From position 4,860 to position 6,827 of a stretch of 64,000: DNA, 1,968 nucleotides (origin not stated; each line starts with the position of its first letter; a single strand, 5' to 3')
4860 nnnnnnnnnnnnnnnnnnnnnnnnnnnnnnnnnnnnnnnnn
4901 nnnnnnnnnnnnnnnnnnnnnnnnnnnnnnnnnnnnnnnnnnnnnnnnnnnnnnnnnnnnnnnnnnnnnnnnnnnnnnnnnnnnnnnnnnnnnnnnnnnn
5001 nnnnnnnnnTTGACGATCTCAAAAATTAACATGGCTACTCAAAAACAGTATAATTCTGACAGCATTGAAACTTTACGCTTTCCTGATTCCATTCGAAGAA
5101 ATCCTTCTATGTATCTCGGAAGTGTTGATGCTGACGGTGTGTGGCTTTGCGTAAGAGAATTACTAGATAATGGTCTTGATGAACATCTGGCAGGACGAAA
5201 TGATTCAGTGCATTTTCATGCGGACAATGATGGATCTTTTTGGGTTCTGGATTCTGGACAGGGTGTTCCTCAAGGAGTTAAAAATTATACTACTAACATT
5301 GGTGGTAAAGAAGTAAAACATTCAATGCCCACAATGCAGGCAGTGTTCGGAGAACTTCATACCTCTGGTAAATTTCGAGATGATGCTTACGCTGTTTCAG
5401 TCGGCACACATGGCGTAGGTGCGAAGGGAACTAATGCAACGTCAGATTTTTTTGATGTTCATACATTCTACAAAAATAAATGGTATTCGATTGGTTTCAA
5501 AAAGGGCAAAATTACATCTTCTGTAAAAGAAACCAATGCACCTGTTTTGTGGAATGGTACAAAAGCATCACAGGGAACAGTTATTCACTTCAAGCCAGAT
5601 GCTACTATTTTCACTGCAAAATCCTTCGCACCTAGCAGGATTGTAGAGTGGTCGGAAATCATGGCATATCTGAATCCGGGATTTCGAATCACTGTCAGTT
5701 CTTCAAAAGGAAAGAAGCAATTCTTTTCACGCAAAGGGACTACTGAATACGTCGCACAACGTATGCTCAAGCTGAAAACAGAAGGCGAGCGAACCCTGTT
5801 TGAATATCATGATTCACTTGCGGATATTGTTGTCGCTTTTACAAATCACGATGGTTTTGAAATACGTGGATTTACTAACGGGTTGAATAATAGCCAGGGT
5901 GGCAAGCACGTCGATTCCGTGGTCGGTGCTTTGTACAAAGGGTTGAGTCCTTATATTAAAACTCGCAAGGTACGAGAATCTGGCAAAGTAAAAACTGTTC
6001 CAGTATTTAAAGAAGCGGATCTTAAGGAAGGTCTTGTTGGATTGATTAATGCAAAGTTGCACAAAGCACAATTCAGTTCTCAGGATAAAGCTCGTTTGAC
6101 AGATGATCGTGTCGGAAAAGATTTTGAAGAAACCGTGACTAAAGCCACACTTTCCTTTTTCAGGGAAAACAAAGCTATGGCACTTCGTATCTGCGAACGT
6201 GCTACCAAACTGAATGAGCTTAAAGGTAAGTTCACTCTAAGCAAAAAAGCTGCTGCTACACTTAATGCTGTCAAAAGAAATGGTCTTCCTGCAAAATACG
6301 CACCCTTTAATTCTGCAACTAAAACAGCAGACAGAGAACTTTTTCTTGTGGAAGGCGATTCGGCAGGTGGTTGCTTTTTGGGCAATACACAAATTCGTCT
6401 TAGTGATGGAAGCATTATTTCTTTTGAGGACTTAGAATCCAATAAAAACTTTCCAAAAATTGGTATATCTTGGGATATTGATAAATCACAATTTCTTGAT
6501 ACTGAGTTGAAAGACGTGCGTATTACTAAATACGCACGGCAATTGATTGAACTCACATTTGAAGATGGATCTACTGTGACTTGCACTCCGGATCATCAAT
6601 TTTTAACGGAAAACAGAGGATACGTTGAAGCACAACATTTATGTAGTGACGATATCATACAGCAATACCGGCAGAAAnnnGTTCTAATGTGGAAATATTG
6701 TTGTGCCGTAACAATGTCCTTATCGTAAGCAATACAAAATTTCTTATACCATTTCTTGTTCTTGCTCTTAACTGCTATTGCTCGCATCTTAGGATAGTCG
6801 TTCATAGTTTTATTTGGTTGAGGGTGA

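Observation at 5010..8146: T4-type topoisomerase II large-subunit gene is split in two by a naturally split (trans-splicing) intein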

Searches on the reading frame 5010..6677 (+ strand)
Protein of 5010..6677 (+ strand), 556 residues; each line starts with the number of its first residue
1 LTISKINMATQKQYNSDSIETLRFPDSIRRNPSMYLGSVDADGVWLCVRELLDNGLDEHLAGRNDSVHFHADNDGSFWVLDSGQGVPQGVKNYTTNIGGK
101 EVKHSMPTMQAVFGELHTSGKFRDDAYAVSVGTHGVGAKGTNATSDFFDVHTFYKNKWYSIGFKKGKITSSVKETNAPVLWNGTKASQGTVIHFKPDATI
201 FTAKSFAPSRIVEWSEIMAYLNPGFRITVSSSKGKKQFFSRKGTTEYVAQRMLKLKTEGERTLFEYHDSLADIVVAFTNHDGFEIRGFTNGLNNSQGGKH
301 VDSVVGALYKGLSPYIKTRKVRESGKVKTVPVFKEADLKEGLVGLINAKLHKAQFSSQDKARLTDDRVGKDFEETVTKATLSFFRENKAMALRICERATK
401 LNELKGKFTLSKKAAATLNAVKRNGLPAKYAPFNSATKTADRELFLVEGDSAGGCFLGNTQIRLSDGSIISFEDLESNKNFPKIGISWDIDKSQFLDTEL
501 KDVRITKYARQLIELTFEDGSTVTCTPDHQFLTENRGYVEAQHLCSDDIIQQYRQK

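Call 3: search_protein_families(library=pfam, proteins=[window:5010-6677:+], max_evalue=0.1)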
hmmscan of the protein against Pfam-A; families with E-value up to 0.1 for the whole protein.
window:5010-6677:+ (556 aa): 3 families
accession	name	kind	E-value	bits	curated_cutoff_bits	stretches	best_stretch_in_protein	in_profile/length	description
PF00204.31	DNA_gyraseB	-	5.8e-19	68.7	27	1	266-400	27-159/173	DNA gyrase B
PF14890.11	Intein_splicing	-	3.5e-05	24.1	35.8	1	487-550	25-92/155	Intein splicing domain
PF02518.31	HATPase_c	-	8.7e-05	23.4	26.4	1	40-196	2-107/111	Histidine kinase-, DNA gyrase B-, and HSP90-like ATPase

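Call 5: find_related_loci(query=window:5010-6677:+, collection=viral_contigs, flank=6000)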
Query window:5010-6677:+ (556 aa) in viral_contigs; peptide patterns used: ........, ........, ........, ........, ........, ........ (x = any residue, [..] = any of these).
1 stretches matched a pattern, but none encodes a relative of the query by tblastn (E <= 1e-3).

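Call 6: search_dna_similar(query=window:5010-6677:+, collection=phages, mode=protein, max_rows=30)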
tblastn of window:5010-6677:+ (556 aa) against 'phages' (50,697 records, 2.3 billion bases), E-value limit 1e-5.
Records with a match: 1618; places in all: 1621; records where one place covers at least 80% of the query: 810.
Best place of each record, by identity: 60-80% 2; <60% 1616.
By first word of the organism name: Escherichia 605; Klebsiella 248; Shigella 79; Acinetobacter 76; Aeromonas 63; Vibrio 54; Erwinia 52; Enterobacteria 43; Salmonella 40; Bacteriophage 37; and 47 more.
By host as written in the record: Escherichia coli 254; - 203; Klebsiella pneumoniae 86; Erwinia amylovora 43; Escherichia coli B 28; Escherichia coli O157:H7 25; Shigella sp. 21; Aeromonas salmonicida 21; and 429 more.
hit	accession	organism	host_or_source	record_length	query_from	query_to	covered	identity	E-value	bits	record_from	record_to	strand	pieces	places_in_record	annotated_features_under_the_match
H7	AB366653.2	Ralstonia phage phiRSL1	-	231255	11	456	80%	65.2%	0e+0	629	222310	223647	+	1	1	gyrB: type IIA topoisomerase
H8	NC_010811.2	Ralstonia phage phiRSL1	-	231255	11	456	80%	65.2%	0e+0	629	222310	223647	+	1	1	gyrB: DNA topoisomerase II large subunit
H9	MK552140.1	Burkholderia phage BcepSaruman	Burkholderia cenocepacia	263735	6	454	81%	55.0%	2e-164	523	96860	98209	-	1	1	GyrB-like type IIA DNA topoisomerase | hypothetical protein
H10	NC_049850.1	Burkholderia phage BcepSaruman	Burkholderia cenocepacia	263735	6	454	81%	55.0%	2e-164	523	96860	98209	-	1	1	GyrB-like type IIA DNA topoisomerase | hypothetical protein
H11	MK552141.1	Burkholderia phage BcepSauron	Burkholderia cenocepacia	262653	12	454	80%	54.8%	4e-163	520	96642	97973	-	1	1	type IIA topoisomerase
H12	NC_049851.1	Burkholderia phage BcepSauron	Burkholderia cenocepacia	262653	12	454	80%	54.8%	4e-163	520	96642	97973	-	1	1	type IIA topoisomerase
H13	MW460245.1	Burkholderia phage BCSR5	Burkholderia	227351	13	454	79%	44.7%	2e-128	419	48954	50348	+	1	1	DNA topoisomerase large subunit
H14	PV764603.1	Xanthomonas phage PhiXhv-16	Xanthomonas hortorum pv. vitians ...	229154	14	454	79%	37.8%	7e-76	267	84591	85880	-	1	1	DNA topoisomerase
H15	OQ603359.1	Erwinia phage Ep032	Erwinia sp. YA1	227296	14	454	79%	37.8%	7e-76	267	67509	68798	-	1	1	record has no annotation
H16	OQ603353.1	Xanthomonas phage Ep026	Xanthomonas sp. Q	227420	14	454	79%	37.8%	7e-76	267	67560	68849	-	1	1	record has no annotation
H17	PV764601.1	Xanthomonas phage PhiXhv-12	Xanthomonas hortorum pv. vitians ...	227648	14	454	79%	37.8%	7e-76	267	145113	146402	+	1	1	DNA topoisomerase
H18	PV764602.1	Xanthomonas phage PhiXhv-15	Xanthomonas hortorum pv. vitians ...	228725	14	454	79%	37.8%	1e-75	267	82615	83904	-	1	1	DNA topoisomerase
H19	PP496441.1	Pseudomonas phage vB_PpuM-Pori-4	Pseudomonas putida KT2440 and Paw85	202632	2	454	81%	36.7%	2e-76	269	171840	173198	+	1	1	DNA topoisomerase II large subunit | hypothetical protein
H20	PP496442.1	Pseudomonas phage vB_PpuM-Voja-6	Pseudomonas putida KT2440 and Paw85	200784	2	454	81%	36.7%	2e-76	269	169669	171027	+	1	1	DNA topoisomerase II large subunit | hypothetical protein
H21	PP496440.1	Pseudomonas phage vB_PpuM-KoPa-5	Pseudomonas putida KT2440 and Paw85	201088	2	454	81%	36.7%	2e-76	269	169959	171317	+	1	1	DNA topoisomerase II large subunit | hypothetical protein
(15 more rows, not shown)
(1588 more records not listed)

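Call 7: get_annotated_region(hit=H8, flank=4000)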
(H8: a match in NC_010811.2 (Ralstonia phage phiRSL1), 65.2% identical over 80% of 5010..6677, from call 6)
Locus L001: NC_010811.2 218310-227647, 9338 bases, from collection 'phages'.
description: Ralstonia phage RSL1, complete genome.
organism: Ralstonia phage phiRSL1 (NCBI taxid 1980924)
taxonomy: Viruses; Duplodnaviria; Heunggongvirae; Uroviricota; Caudoviricetes; Mieseafarmvirus; Mieseafarmvirus RSL1
host: -; source: -; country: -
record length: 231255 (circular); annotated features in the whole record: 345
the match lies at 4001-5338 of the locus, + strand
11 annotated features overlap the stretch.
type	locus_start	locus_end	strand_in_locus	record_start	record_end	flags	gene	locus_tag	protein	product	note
CDS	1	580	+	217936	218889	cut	-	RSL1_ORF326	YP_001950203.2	hypothetical protein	ORF326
CDS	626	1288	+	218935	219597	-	-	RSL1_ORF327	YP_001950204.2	hypothetical protein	ORF327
CDS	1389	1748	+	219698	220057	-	-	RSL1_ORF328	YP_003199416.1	hypothetical protein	ORF328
CDS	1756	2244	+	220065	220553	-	-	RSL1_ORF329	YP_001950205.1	hypothetical protein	ORF329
CDS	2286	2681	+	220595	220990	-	-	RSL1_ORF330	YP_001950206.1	hypothetical protein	ORF330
CDS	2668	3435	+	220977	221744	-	-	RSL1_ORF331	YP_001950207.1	hypothetical protein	ORF331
CDS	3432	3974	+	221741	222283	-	-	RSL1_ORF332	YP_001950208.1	HNH endonuclease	HNH endonuclease with an aditional AP2 domain; ORF332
CDS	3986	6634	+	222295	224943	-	gyrB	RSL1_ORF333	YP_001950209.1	DNA topoisomerase II large subunit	DNA gyrase B subunit; ORF333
CDS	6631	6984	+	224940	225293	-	-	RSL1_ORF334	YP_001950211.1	hypothetical protein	ORF334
CDS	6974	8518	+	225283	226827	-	gyrA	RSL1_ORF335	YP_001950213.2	DNA topoisomerase II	DNA gyrase A subunit; ORF335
CDS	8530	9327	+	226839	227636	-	-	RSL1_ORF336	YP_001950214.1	hypothetical protein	ORF336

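Call 9: find_encoding_contigs(protein=window:5010-6677:+, flank=4000, max_places=10)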
Protein window:5010-6677:+ (556 aa): no gene with exactly this product is on record in the collection.

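Call 16: find_homologous_proteins(query=window:5031-6677:+, max_evalue=0.00001)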
Query window:5031-6677:+ (549 aa): 4634 proteins with E <= 0.00001 among 8000 candidates; the best 120 are listed.
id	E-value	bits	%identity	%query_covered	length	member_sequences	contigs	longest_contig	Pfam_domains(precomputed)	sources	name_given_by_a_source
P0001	0.0e+0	1252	100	100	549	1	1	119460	PF00204.32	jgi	-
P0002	3.4e-216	737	74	81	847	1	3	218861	PF00986.27,PF02518.32,PF01751.29,PF00204.32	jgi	jgi:DNA gyrase subunit B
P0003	2.5e-213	728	72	82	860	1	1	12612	PF01751.29,PF00204.32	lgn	-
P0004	5.6e-211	720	67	85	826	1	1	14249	PF01751.29,PF00204.32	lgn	-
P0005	4.1e-209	714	72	82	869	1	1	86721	PF01751.29,PF00204.32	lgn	-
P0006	2.0e-204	699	70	80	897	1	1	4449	PF00986.27,PF01751.29,PF00204.32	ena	-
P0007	6.1e-204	697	70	80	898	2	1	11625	PF00986.27,PF01751.29,PF00204.32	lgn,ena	-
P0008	8.0e-200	683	68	80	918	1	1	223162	PF00986.27,PF01751.29,PF00204.32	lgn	-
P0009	1.5e-197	676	65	82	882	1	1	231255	PF01751.29,PF00204.32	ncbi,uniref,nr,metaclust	ncbi:type IIA topoisomerase [Ralstonia phage phiRSL1]|uniref:DNA topoisomerase (ATP-hydrolyzing) n=1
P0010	2.4e-195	669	54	98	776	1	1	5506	PF00204.32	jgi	jgi:DNA gyrase subunit B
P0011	1.3e-191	656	54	97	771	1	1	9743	PF02518.32,PF00204.32,PF14890.12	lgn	-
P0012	8.0e-190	650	64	81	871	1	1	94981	PF01751.29,PF00204.32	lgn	-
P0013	6.5e-189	647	69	76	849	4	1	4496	PF00986.27,PF01751.29,PF00204.32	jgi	jgi:DNA gyrase subunit B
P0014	3.6e-186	638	54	99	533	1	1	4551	PF02518.32,PF00204.32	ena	-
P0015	3.6e-183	628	61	81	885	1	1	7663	PF00986.27,PF01751.29,PF00204.32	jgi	jgi:DNA gyrase/topoisomerase IV subunit B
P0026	6.3e-179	614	51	99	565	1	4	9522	PF00204.32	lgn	-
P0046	2.6e-171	589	50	97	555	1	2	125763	PF00204.32,PF14890.12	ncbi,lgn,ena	-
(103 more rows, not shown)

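Call 26: find_encoding_contigs(protein=P0026, flank=4000, max_places=4)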
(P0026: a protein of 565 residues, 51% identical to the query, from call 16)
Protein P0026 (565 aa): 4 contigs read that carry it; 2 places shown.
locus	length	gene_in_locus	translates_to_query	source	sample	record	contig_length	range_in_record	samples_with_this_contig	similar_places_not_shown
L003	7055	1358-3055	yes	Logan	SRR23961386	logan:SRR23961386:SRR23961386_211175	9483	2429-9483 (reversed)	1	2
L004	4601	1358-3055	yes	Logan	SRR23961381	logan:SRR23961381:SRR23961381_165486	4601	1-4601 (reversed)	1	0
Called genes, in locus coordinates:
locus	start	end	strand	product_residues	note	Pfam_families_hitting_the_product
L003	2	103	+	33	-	?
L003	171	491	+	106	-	-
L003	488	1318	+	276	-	-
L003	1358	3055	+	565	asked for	PF00204:DNA_gyraseB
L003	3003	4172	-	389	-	PF24308:DUF7487, PF08722:Tn7_TnsA-like_N (weak)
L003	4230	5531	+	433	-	PF14890:Intein_splicing (weak)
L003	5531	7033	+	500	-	PF00521:DNA_topoisoIV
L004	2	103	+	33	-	?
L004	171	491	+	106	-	-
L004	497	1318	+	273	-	-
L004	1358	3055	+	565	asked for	PF00204:DNA_gyraseB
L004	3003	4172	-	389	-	PF24308:DUF7487, PF08722:Tn7_TnsA-like_N (weak)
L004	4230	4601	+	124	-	?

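Call 27: find_encoding_contigs(protein=P0011, flank=4000, max_places=3)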
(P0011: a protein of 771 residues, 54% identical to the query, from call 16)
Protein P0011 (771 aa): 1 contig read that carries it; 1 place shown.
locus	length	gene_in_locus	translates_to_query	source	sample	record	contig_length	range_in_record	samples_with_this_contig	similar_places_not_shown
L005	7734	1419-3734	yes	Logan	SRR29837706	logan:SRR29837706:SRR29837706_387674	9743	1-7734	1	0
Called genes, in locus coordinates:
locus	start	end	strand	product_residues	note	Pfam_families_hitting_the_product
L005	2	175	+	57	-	?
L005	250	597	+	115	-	-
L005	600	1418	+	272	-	-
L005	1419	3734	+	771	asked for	PF02518:HATPase_c (weak), PF00204:DNA_gyraseB, PF14890:Intein_splicing (weak)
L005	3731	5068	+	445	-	PF14890:Intein_splicing (faint), PF00986:DNA_gyraseB_C (weak)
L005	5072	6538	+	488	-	PF00521:DNA_topoisoIV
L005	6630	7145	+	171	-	-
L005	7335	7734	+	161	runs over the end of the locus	-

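Call 32: search_protein_families(library=pfam, proteins=[L003:3006-4172:-, P0011, P0010], max_evalue=0.01)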
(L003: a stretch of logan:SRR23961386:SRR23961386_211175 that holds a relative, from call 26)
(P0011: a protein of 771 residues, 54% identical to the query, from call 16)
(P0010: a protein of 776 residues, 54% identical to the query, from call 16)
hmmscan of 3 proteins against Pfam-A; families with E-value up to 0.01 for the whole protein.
L003:3006-4172:- (389 aa): 2 families
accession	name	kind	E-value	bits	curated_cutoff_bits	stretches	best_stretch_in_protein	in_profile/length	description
PF24308.1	DUF7487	-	1.4e-34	120.4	27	2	209-348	70-215/220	Family of unknown function (DUF7487)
PF08722.17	Tn7_TnsA-like_N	-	2.2e-07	31.7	26.5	1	298-362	13-83/85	TnsA-like endonuclease N terminal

P0011 (771 aa): 3 families
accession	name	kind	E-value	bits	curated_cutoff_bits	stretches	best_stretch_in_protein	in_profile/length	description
PF00204.31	DNA_gyraseB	-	1.8e-17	63.8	27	1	241-397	4-161/173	DNA gyrase B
PF14890.11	Intein_splicing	-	8.5e-06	26.1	35.8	1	465-606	10-107/155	Intein splicing domain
PF02518.31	HATPase_c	-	9.7e-06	26.4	26.4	1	37-144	3-88/111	Histidine kinase-, DNA gyrase B-, and HSP90-like ATPase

P0010 (776 aa): 2 families
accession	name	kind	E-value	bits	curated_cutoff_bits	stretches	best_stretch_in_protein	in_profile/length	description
PF00204.31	DNA_gyraseB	-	2.5e-16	60.1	27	1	241-398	3-161/173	DNA gyrase B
PF14890.11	Intein_splicing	-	0.00025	21.3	35.8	1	467-607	11-96/155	Intein splicing domain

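Call 76: list_cluster_members(proteins=[P0046, P0001, P0121, P0185, P0176])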
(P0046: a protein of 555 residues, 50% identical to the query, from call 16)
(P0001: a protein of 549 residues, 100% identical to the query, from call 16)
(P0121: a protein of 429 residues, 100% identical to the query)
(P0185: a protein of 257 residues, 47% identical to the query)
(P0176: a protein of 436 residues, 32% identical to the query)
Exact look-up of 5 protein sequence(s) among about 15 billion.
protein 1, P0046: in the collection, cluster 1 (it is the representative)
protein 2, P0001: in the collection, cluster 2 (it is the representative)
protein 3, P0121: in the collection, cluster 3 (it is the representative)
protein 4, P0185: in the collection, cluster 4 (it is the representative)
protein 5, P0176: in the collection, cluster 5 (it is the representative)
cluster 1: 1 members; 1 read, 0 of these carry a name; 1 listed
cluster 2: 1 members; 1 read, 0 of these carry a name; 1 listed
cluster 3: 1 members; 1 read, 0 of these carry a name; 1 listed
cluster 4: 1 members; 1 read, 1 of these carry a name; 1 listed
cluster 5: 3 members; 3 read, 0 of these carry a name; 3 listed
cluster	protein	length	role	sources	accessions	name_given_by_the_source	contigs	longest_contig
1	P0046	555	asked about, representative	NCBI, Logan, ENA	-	-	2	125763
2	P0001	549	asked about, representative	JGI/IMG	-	-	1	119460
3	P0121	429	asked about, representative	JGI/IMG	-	-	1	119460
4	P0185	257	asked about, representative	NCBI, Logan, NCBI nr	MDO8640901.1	MAG: toprim domain-containing protein [Nitrosarchaeum sp.] | toprim domain-containing protein [Nitrosarchaeum sp.]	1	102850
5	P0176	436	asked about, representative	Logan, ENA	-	-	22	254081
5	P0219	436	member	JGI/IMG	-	-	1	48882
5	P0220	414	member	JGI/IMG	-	-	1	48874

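Call 77: search_protein_families(library=phrogs, proteins=[L003:3006-4172:-, P0011], max_evalue=0.01)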
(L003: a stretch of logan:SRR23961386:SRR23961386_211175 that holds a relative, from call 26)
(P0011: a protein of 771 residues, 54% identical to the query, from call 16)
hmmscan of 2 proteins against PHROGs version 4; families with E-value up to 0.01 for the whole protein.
L003:3006-4172:- (389 aa): 3 families
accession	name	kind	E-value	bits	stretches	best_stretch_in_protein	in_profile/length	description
phrog_12131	-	DNA, RNA and nucleotide metabolism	2.9e-17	63.7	3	108-164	109-165/313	homing endonuclease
phrog_3339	-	DNA, RNA and nucleotide metabolism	4.1e-17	63.5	2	80-212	75-198/536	homing endonuclease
phrog_218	-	connector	0.00072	20.6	1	271-335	28-92/148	head closure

P0011 (771 aa): 6 families
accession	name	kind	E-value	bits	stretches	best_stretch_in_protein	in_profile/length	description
phrog_543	-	DNA, RNA and nucleotide metabolism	5.8e-76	257.1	1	2-452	15-452/661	DNA topoisomerase II large subunit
phrog_28877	-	DNA, RNA and nucleotide metabolism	9.8e-18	64.1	1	10-452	3-465/1441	DNA topoisomerase II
phrog_15471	-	DNA, RNA and nucleotide metabolism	1.1e-05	26.4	1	611-727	51-156/183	HNH endonuclease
phrog_21964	-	DNA, RNA and nucleotide metabolism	9.2e-05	23.2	1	610-646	182-218/244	HNH endonuclease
phrog_7545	-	DNA, RNA and nucleotide metabolism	0.00013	23.2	1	611-646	104-139/160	HNH endonuclease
phrog_15127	-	head and packaging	0.0094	15.5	0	508-548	268-307/602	head protein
